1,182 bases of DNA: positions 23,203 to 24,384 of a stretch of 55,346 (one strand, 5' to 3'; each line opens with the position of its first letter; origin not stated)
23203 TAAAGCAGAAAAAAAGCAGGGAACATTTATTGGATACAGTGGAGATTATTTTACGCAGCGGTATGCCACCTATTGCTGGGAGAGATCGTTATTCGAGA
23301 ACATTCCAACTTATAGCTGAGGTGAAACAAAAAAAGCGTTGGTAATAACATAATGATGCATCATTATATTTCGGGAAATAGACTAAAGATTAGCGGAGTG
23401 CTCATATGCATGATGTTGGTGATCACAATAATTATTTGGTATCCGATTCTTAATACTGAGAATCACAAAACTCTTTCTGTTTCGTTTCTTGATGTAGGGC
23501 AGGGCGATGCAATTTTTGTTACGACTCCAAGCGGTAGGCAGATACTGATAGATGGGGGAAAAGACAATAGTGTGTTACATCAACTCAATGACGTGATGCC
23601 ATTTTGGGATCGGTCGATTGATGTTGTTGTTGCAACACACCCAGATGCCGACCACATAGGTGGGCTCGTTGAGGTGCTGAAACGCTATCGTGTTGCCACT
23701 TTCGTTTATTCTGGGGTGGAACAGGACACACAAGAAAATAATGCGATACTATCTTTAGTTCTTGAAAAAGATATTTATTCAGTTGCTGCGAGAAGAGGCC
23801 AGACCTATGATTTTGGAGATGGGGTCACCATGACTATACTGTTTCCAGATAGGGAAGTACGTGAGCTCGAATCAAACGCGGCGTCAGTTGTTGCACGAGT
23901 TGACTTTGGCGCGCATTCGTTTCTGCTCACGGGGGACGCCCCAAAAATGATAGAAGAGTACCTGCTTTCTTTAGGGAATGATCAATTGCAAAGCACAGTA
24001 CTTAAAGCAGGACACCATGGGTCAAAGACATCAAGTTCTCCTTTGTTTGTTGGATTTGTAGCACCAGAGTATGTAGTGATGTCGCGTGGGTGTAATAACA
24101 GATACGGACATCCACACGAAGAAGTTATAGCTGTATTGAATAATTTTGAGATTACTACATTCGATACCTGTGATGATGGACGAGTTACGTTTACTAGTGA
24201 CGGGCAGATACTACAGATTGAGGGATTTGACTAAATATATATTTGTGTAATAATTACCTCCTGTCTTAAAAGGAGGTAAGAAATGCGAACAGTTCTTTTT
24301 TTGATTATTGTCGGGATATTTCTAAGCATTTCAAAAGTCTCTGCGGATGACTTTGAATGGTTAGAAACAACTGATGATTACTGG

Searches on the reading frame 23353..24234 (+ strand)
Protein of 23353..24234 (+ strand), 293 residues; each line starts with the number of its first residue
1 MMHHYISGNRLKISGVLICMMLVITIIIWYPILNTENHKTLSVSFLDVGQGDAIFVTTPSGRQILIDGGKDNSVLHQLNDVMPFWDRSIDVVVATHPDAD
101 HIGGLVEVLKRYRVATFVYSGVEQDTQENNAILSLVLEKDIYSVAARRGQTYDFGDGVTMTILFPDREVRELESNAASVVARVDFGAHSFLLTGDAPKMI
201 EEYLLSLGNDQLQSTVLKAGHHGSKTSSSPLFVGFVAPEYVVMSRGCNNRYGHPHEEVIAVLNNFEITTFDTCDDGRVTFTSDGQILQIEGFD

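Call 8: search_protein_families(library=pfam, proteins=[window:23353-24234:+], max_evalue=0.01)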
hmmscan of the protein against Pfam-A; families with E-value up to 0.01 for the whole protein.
window:23353-24234:+ (293 aa): 4 families
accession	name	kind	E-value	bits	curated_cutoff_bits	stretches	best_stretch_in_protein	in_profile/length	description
PF00753.33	Lactamase_B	-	5.2e-12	46.5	22.7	1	47-229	2-178/196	Metallo-beta-lactamase superfamily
PF12706.13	Lactamase_B_2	-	3.5e-08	33.7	27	1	62-202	1-149/200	Beta-lactamase superfamily domain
PF25281.1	MBL_MAP1B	-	0.00045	19.8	37.6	1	48-115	28-91/279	MAP1B MBL-like domain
PF16661.11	Lactamase_B_6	-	0.0047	16.8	27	1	63-112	8-59/193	Metallo-beta-lactamase superfamily domain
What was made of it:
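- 23356..24234 (+): Separate gene for the metallo-beta-lactamase domain of ComEC (DNA-uptake channel). Proposed target gene. Pfam Lactamase_B (call 8).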

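Call 38: search_protein_families(library=ncbifam, proteins=[window:23356-24234:+], max_evalue=0.01)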
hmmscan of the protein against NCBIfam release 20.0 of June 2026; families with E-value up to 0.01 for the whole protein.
window:23356-24234:+ (292 aa): 10 families
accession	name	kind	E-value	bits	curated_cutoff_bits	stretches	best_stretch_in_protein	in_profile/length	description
TIGR00361.1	ComEC_Rec2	equivalog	1.1e-39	136.2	190.05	1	19-275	418-663/663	DNA internalization-related competence protein ComEC/Rec2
NF008580.0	PRK11539.1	equivalog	4.9e-34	117.8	969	1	16-291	479-738/758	ComEC family protein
NF049846.1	blaAHM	exception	9.3e-22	77.3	590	1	38-288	61-302/304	AHM family subclass B3-like metallo-beta-lactamase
NF041809.1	Avs1a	equivalog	6.4e-17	61.4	420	2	49-110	6-69/387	AVAST type 1 anti-phage system MBL fold metallo-hydrolase Avs1a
NF058524.1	6A-MBL_enzyme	equivalog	1.2e-09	37.8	220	1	46-109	3-78/346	anti-phage 6A-MBL system MBL-fold protein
TIGR03675.1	arCOG00543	equivalog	4.3e-05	21.9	580.2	1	44-153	183-287/631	beta-CASP ribonuclease aCPSF1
TIGR03413.1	GSH_gloB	equivalog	0.00021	20.7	200.8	1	56-129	16-83/248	hydroxyacylglutathione hydrolase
NF012229.1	bla_class_B_core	domain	0.00024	21.3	100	1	55-132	19-94/139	metallo-beta-lactamase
NF007597.0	PRK10241.1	equivalog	0.0029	16.9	421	1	56-129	18-84/251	hydroxyacylglutathione hydrolase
NF033105.1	bla_subclass_B3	equivalog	0.0033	16.7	240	1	52-119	25-92/257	subclass B3 metallo-beta-lactamase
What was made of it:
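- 23356..24234 (+): NCBIfam ComEC_Rec2, profile positions 418-663 of 663, E=1.1e-39 (call 38).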
